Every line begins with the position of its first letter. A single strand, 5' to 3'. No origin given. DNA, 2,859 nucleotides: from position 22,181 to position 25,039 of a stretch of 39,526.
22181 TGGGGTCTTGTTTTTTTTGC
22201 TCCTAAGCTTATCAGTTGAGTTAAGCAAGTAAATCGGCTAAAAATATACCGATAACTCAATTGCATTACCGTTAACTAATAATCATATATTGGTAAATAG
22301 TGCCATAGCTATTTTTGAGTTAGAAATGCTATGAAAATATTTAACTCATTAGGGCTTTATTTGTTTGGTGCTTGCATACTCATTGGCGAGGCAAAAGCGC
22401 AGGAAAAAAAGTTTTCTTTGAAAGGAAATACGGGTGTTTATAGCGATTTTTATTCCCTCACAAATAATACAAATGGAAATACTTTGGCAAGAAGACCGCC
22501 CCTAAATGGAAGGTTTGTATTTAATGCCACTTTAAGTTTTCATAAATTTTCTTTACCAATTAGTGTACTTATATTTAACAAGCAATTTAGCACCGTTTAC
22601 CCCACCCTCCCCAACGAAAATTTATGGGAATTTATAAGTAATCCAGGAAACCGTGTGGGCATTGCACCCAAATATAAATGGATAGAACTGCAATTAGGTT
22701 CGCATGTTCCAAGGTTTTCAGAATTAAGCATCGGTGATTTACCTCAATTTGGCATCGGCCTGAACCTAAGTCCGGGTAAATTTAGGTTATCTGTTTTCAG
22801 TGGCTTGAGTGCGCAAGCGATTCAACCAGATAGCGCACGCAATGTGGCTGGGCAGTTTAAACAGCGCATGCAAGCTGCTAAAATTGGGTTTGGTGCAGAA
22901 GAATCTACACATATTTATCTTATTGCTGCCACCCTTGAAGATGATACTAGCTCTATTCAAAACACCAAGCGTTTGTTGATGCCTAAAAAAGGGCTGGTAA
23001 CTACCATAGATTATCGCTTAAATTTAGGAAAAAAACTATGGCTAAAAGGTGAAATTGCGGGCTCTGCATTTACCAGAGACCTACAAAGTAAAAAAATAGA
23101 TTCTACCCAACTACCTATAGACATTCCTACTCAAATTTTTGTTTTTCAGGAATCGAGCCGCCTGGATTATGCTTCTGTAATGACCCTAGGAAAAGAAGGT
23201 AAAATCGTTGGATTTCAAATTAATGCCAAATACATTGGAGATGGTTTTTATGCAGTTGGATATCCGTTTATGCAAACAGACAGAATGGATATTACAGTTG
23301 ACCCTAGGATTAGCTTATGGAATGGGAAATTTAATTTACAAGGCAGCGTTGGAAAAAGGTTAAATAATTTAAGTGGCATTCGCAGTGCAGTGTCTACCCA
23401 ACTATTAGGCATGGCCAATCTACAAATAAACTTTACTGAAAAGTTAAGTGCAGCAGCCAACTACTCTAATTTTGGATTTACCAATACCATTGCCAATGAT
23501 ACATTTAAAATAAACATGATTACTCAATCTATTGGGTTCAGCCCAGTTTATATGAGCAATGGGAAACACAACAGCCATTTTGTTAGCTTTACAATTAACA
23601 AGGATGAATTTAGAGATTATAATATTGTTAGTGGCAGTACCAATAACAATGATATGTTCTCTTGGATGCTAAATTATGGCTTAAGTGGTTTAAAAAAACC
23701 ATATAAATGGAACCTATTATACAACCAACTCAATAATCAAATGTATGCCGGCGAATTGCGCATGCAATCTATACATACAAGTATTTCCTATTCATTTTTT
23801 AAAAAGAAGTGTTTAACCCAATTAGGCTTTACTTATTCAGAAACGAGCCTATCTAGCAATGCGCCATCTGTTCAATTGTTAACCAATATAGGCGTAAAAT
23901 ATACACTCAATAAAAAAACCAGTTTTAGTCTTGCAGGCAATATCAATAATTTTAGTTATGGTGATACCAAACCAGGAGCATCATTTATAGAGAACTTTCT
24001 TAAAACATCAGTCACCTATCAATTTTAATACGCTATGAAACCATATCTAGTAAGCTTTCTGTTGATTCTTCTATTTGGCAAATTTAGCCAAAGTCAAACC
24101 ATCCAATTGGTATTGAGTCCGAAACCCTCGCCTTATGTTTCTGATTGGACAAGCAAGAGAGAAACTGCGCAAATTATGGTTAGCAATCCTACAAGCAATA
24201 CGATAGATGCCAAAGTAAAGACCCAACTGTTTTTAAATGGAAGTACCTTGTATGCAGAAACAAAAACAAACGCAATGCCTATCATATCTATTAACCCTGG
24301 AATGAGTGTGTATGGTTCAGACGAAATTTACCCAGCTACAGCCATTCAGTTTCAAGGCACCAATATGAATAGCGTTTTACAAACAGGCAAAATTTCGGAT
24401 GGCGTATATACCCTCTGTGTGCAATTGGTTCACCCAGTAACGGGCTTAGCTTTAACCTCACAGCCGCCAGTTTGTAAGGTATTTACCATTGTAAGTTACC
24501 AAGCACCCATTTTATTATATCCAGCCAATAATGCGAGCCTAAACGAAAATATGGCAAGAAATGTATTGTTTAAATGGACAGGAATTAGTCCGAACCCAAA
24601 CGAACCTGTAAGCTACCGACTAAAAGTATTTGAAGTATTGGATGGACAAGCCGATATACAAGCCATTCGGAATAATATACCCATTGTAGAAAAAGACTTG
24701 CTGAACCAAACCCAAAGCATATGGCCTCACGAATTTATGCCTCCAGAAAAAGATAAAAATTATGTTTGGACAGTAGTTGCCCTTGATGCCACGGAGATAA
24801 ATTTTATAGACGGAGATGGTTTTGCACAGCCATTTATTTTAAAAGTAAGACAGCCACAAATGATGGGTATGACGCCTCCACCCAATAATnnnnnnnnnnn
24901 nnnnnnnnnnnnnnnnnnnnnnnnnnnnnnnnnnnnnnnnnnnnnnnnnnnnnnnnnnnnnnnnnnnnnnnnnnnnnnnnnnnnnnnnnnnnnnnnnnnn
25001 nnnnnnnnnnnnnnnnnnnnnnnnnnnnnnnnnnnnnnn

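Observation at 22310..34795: Candidate uncharacterised envelope or cell-surface system: OM barrel + 1624-aa orphan protein + 6xFN3 protein, co-transcribed with its own LytTR two-component pair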

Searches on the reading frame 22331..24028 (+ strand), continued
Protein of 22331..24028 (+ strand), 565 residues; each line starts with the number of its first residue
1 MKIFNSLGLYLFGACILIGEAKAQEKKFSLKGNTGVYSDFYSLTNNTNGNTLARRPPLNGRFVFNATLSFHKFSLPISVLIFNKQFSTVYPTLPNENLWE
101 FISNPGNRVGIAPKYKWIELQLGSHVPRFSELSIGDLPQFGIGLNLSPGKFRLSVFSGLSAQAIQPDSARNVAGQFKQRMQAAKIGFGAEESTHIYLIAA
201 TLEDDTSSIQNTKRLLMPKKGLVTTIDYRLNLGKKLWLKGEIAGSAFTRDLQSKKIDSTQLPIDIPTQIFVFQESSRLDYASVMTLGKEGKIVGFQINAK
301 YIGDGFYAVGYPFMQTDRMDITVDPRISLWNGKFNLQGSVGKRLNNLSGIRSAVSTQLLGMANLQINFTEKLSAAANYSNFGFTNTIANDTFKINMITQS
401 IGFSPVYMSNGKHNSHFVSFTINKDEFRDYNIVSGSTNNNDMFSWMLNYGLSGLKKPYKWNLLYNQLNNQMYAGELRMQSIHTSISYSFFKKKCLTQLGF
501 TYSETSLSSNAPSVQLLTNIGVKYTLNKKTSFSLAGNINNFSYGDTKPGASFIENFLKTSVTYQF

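Call 51: fold_search(model_id=the predicted structure, library=pdb)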
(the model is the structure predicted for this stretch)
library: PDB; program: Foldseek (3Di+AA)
matches with E <= 10: 799; with E <= 0.001: 260
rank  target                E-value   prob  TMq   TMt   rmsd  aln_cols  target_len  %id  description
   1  6r2q_B                5.6e-11  1.00  0.55  0.49  12.6       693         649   10  Structure of the Mtr complex (released 2020-04-22)
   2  5dl8_A                3.0e-08  1.00  0.31  0.42  14.8       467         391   13  Crystal structure of Acinetobacter baumannii OccAB4 (released 2016-02-03)
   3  8agd_A                3.2e-07  1.00  0.33  0.20  15.3       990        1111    8  Full SDBC and SOD assembly (released 2023-04-12)
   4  8ae1_A                4.0e-07  1.00  0.32  0.22  15.8       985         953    7  Structure of trimeric SlpA outer membrane protein (released 2022-11-30)
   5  7zgx_A                7.1e-07  1.00  0.26  0.20  17.2       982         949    7  S-layer Deinoxanthin Binding Complex, C1 symmetry (released 2022-07-13)
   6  5ldt_A                9.3e-07  1.00  0.28  0.36  15.3       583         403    9  Crystal Structures of MOMP from Campylobacter jejuni (released 2016-10-26)
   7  5dl6                  1.1e-06  1.00  0.29  0.39  12.9       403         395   12  Crystal structure of Acinetobacter baumannii OccAB2 (released 2016-02-03)
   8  6h7v_A                1.2e-06  1.00  0.39  0.34  18.0       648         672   10  Crystal structure of BauA, the Ferric preacinetobactin receptor from Acinetobacter baumannii (released 2018-10-10)
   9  6h7f_A                1.5e-06  1.00  0.40  0.35  17.1       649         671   10  Crystal structure of BauA, the Ferric preacinetobactin receptor from Acinetobacter baumannii in complex with Fe3+-Prea (released 2018-10-10)
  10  3rfz_E                3.0e-06  1.00  0.42  0.32  15.5       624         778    9  Crystal structure of the FimD usher bound to its cognate FimC:FimH substrate (released 2011-06-01)
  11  3rfz_B                3.8e-06  1.00  0.40  0.32  16.0       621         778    9  Crystal structure of the FimD usher bound to its cognate FimC:FimH substrate (released 2011-06-01)
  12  2y2x_B                3.9e-06  1.00  0.31  0.43  12.5       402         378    9  Crystal Structure of Pseudomonas Aeruginosa OpdK with Vanillate (released 2011-12-28)
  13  3sys_B                4.3e-06  1.00  0.31  0.44  12.1       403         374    9  Improved crystal structure of Pseudomonas aeruginosa OccK1 (OpdK) (released 2012-02-08)
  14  9ex3_A                4.3e-06  1.00  0.42  0.37  15.9       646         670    9  Ferric-mycobactin receptor (FemA) in complex with dihydroaeruginoic acid (released 2025-02-26)
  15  5ldv                  4.5e-06  1.00  0.27  0.33  13.9       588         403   10  Crystal Structures of MOMP from Campylobacter jejuni (released 2016-10-26)
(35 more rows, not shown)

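Call 77: list_cluster_members(proteins=[L009:3287-5356:+, L009:5370-8597:+, L009:8632-9993:+, L009:1715-3187:+, P0111, P0117, P0126, P0127])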
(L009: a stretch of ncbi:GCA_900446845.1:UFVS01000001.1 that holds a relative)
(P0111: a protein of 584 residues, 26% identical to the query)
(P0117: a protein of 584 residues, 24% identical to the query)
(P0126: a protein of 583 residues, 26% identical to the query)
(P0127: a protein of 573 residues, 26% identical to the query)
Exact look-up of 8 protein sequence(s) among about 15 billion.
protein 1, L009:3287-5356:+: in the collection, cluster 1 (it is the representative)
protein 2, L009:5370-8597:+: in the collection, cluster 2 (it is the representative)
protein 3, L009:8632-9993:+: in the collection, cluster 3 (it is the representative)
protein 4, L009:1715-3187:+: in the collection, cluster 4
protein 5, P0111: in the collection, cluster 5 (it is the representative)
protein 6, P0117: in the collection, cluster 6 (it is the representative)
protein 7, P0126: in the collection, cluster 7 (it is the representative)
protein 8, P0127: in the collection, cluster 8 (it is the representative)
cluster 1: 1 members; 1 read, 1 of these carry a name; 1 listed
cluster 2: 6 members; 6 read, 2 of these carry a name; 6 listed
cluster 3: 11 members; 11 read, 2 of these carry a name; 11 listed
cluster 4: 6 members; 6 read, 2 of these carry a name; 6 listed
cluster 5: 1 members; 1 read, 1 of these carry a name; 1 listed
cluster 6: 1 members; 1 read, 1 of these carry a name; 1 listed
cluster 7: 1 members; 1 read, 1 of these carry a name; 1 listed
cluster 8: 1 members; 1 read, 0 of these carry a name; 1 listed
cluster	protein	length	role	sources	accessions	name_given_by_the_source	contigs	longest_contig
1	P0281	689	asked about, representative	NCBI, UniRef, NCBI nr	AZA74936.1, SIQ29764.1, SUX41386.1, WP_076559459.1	fibronectin type III domain-containing protein [Chryseobacterium indoltheticum] | Fibronectin type 3 domain-containing protein n=1 Tax=Chryseobacterium indoltheticum ... | hypothetical protein [Chryseobacterium indoltheticum]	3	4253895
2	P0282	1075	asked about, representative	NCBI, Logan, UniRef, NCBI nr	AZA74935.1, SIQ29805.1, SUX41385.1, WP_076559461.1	T9SS type A sorting domain-containing protein [Chryseobacterium indoltheticum] | Por secretion system C-terminal sorting domain n=1 Tax=Chryseobacterium indoltheticum ...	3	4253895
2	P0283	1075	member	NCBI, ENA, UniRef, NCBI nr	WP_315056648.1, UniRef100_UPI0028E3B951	T9SS type A sorting domain-containing protein [Chryseobacterium indoltheticum] | T9SS type A sorting domain-containing protein n=1 Tax=Chryseobacterium indoltheticum ...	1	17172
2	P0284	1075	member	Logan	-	-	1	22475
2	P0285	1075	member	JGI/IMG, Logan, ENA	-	-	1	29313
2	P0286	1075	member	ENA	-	-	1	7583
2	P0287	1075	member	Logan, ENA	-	-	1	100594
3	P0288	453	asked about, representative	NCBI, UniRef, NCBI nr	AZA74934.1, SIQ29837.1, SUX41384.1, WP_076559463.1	PKD domain-containing protein [Chryseobacterium indoltheticum] | FOG: PKD repeat n=1 Tax=Chryseobacterium indoltheticum TaxID=254 RepID=A0A381F4K4_9FLAO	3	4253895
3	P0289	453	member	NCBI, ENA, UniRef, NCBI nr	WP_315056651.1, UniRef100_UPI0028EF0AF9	PKD domain-containing protein [Chryseobacterium indoltheticum] | PKD domain-containing protein n=1 Tax=Chryseobacterium indoltheticum TaxID=254 ...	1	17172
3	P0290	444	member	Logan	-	-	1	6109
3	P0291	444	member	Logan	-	-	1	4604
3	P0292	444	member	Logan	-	-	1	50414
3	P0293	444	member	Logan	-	-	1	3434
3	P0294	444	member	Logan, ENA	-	-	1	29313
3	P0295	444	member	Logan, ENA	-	-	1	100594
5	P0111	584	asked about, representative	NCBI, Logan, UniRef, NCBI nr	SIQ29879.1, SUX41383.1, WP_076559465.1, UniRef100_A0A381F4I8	TonB-dependent receptor [Chryseobacterium indoltheticum] | Outer membrane protein beta-barrel domain-containing protein n=1 Tax=Chryseobacterium ... | hypothetical protein [Chryseobacterium indoltheticum]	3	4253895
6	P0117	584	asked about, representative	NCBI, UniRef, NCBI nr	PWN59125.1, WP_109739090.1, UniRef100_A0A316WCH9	TonB-dependent receptor [Chryseobacterium viscerum] | Outer membrane protein beta-barrel domain-containing protein n=1 Tax=Chryseobacterium ... | hypothetical protein [Chryseobacterium viscerum]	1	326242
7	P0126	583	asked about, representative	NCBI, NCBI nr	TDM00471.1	MAG: hypothetical protein C4K58_04495 [Flavobacteriaceae bacterium]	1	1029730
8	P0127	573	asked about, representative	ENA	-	-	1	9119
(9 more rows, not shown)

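Call 84: search_protein_families(library=phrogs, proteins=[window:22331-24028:+], max_evalue=0.01)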
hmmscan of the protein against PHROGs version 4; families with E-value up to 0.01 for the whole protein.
window:22331-24028:+ (565 aa): 0 families

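Call 88: find_related_loci(query=A3, collection=viral_contigs, flank=5000)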
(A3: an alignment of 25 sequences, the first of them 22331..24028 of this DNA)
Query A3 (565 aa) in viral_contigs; peptide patterns used: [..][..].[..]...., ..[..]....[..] (x = any residue, [..] = any of these).
35 stretches matched a pattern, but none encodes a relative of the query by tblastn (E <= 1e-3).

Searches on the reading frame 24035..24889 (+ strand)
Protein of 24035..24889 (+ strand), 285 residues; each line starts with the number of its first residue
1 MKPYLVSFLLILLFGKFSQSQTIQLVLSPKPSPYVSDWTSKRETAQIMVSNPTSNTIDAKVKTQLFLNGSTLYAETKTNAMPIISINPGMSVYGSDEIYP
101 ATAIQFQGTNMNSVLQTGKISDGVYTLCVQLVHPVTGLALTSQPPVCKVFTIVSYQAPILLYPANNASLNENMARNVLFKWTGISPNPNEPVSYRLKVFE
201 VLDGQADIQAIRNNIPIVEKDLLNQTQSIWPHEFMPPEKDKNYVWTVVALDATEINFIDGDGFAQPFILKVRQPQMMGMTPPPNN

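Call 44: find_homologous_proteins(query=window:24035-24889:+)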
Query window:24035-24889:+: 355 candidates shared short words with the query, none scored E <= 0.001.

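Call 73: search_solved_structures(query=A5, max_evalue=10)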
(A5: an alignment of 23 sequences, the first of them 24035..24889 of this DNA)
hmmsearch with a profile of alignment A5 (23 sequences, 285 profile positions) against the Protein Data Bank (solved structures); distinct sequences matched with E-value up to 10: 1.
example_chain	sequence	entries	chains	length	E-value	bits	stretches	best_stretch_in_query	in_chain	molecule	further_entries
3cvj_A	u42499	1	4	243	0.23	13.9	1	35-102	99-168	Putative phosphoheptose isomerase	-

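Call 74: search_protein_families(library=pfam, alignment_id=A5, max_evalue=1)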
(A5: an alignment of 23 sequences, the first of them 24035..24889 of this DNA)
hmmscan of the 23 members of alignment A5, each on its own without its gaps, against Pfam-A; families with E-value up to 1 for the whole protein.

A. member 1, window:24035-24889:+ (285 aa): 0 families

B. families by the number of members that match (of 23 scanned): 14 families
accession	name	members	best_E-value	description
PF00041.27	fn3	2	0.00015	Fibronectin type III domain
PF25788.1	Ig_Rha78A_N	2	0.018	Rha78A-like, N-terminal immunoglobulin domain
PF00635.32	Motile_Sperm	2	0.12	MSP (Major sperm protein) domain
PF22938.2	Integrase_p58_C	2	0.18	Integrase p58, C-terminal domain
PF16656.11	Pur_ac_phosph_N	1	0.0018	Purple acid Phosphatase, N-terminal domain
PF07705.17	CARDB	1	0.029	CARDB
PF14093.11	DUF4271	1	0.035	Domain of unknown function (DUF4271)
PF14292.12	SusE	1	0.039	SusE outer membrane protein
PF16967.11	TcfC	1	0.04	E-set like domain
PF00699.25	Urease_beta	1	0.059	Urease beta subunit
PF00058.23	Ldl_recept_b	1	0.073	Low-density lipoprotein receptor repeat class B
PF16389.11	DUF4998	1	0.084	Domain of unknown function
PF17926.6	TetR_C_21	1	0.17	Tetracyclin repressor-like, C-terminal domain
PF24263.1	DUF7464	1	0.26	Domain of unknown function (DUF7464)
